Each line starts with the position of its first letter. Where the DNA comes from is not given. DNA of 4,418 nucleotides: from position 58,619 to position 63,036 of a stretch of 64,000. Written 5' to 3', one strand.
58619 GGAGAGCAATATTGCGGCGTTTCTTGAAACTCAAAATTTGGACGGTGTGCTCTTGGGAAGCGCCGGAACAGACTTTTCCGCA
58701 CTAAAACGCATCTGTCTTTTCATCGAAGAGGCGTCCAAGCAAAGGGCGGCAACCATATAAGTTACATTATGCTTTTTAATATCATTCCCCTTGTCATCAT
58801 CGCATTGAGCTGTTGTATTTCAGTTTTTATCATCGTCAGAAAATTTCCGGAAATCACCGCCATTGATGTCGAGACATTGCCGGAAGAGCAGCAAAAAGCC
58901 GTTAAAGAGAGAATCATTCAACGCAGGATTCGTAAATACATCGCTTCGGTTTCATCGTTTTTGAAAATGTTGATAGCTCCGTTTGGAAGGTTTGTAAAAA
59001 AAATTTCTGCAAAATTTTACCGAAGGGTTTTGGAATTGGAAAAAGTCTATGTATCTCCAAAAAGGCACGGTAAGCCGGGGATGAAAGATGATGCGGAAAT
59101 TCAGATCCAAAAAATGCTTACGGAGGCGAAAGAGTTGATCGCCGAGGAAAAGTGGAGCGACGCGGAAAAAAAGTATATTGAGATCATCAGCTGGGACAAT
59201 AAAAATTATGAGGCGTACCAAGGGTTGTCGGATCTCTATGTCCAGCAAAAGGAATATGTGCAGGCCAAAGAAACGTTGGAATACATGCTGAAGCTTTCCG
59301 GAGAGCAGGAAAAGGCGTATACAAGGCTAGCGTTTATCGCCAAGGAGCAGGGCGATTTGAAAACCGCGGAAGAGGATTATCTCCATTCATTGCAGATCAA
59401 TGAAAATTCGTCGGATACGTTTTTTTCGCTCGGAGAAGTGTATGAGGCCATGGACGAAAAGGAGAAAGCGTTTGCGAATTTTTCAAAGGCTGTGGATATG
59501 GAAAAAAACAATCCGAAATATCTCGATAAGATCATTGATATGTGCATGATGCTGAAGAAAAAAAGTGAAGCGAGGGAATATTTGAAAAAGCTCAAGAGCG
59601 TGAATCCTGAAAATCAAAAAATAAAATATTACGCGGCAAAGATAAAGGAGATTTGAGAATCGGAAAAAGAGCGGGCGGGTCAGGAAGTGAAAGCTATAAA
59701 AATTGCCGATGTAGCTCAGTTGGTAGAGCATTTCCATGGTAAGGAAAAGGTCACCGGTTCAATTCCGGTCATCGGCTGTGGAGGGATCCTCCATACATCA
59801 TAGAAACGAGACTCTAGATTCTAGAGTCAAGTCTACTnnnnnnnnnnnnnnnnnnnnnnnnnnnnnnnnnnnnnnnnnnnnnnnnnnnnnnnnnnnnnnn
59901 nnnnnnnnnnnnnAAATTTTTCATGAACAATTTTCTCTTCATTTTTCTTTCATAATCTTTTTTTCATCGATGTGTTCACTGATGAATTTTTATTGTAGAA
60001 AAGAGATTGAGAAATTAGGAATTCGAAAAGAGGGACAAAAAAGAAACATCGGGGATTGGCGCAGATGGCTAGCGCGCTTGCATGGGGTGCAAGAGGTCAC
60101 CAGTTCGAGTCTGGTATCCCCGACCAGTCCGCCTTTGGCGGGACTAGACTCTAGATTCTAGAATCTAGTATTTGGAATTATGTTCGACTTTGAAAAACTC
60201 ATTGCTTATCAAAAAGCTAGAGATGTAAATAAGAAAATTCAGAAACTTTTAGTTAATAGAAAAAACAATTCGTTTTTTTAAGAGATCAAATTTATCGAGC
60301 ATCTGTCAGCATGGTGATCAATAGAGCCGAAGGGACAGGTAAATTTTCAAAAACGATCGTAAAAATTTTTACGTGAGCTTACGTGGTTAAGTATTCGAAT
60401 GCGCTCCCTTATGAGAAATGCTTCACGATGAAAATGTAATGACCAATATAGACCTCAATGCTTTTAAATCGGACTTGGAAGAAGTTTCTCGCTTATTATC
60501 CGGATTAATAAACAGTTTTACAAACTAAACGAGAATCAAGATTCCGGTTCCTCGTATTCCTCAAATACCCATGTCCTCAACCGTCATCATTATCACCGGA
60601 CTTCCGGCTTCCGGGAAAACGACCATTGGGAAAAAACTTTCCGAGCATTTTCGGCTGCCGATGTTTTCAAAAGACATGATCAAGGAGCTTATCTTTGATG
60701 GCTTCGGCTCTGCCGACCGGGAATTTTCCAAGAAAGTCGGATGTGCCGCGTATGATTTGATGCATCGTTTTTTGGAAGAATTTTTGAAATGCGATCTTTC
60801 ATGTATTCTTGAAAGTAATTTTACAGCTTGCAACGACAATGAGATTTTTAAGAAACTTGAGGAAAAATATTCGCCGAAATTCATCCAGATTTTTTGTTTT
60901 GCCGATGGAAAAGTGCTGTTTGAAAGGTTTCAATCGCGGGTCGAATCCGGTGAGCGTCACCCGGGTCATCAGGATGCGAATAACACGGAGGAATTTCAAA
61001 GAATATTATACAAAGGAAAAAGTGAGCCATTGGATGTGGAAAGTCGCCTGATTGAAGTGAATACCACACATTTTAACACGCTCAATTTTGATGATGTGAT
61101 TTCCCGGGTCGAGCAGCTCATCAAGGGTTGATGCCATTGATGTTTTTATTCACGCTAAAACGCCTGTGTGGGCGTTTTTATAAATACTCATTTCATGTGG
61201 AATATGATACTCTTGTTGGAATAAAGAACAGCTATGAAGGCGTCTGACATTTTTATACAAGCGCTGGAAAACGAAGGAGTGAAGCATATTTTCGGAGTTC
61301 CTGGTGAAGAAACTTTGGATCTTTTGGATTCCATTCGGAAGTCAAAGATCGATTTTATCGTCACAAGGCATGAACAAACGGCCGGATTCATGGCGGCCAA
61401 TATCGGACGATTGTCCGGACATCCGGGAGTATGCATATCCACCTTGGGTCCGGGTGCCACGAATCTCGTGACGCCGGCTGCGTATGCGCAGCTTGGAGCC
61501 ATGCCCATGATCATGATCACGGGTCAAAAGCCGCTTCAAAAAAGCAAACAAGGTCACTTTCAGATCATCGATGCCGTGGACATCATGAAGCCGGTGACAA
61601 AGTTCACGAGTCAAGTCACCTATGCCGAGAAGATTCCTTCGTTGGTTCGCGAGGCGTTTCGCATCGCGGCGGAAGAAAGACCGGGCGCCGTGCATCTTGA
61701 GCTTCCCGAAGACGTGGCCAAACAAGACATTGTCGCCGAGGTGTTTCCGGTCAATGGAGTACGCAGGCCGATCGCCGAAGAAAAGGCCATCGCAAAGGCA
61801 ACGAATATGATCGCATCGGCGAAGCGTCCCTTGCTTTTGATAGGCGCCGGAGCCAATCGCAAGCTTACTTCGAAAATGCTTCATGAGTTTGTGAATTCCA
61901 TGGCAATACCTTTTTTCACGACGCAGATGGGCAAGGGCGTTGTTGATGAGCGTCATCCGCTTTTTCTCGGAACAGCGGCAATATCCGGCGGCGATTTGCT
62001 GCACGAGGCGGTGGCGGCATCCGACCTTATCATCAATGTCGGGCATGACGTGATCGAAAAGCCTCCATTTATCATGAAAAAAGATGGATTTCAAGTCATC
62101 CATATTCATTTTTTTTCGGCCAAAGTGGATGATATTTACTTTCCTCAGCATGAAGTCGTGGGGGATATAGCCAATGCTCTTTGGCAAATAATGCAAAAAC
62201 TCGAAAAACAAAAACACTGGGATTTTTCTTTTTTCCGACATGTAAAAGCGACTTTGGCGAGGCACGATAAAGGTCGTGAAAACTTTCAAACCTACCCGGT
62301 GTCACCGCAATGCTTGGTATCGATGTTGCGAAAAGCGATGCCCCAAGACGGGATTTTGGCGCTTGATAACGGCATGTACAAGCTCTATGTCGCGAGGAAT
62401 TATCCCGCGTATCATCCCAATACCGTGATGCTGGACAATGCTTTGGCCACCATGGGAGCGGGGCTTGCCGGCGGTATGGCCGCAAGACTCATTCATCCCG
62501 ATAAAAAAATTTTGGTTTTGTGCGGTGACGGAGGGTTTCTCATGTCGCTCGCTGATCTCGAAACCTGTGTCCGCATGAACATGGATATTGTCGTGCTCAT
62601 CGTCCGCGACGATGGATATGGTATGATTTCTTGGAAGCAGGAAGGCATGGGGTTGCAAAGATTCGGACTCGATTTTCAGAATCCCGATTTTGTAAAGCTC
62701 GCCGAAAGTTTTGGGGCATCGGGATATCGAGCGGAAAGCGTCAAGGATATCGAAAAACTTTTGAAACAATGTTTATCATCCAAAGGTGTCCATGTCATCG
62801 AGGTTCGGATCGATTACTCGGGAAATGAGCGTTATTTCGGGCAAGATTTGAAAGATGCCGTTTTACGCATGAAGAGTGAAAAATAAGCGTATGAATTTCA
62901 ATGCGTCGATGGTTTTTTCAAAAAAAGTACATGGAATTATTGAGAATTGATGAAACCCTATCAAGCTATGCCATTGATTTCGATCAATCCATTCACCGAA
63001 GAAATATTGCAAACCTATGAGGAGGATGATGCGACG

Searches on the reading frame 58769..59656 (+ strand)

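Call 62: search_protein_families(library=pfam, proteins=[window:58769-59656:+], max_evalue=0.00001)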
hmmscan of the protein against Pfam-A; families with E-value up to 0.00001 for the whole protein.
window:58769-59656:+ (295 aa): 8 families
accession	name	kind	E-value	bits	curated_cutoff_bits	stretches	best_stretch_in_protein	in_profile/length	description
PF07719.23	TPR_2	-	3.1e-13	49.1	27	0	182-213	2-33/34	Tetratricopeptide repeat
PF14559.12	TPR_19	-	5.3e-12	46.3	25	1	123-171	1-49/68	Tetratricopeptide repeat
PF13181.12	TPR_8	-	1.3e-11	44.2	25.7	0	182-213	2-33/34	Tetratricopeptide repeat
PF00515.34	TPR_1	-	8.4e-11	41.7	27.8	0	182-213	2-33/34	Tetratricopeptide repeat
PF13431.12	TPR_17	-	4.4e-09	36.3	24.4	0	204-234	2-32/34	Tetratricopeptide repeat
PF23914.1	TPR_CcmH_CycH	-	1.2e-08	35.4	42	0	208-285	43-123/158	Cytochrome c-type biogenesis protein H TPR domain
PF13424.12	TPR_12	-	2.1e-08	34.7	30.1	1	181-244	3-74/77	Tetratricopeptide repeat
PF13428.12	TPR_14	-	1e-07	32.3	23.5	0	148-188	2-42/44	Tetratricopeptide repeat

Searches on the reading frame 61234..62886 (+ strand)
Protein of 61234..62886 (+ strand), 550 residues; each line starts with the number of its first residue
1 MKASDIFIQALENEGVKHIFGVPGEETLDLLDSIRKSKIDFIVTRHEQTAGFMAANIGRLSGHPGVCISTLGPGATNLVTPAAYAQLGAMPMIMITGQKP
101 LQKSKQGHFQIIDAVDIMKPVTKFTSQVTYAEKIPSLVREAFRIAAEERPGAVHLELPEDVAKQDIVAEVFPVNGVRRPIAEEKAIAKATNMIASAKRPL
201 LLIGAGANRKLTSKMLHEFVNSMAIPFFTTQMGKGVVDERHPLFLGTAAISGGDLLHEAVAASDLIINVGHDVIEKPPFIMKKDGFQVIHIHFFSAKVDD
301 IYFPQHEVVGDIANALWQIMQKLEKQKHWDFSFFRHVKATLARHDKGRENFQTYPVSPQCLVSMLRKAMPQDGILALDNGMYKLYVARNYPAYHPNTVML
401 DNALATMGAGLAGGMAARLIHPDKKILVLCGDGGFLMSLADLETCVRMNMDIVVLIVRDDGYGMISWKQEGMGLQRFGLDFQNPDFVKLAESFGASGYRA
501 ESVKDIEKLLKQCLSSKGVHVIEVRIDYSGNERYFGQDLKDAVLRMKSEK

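Call 62: search_protein_families(library=pfam, proteins=[window:61234-62886:+], max_evalue=0.00001)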
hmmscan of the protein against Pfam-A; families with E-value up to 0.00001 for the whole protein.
window:61234-62886:+ (550 aa): 3 families
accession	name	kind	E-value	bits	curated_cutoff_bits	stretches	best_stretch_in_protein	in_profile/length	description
PF02776.23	TPP_enzyme_N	-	1.5e-38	131.6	26.8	1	1-116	1-118/119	Thiamine pyrophosphate enzyme, N-terminal TPP binding domain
PF02775.26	TPP_enzyme_C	-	4.9e-38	130.7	21.9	1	378-524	1-151/151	Thiamine pyrophosphate enzyme, C-terminal TPP binding domain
PF00205.28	TPP_enzyme_M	-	3.3e-30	105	30.4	1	186-318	1-136/137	Thiamine pyrophosphate enzyme, central domain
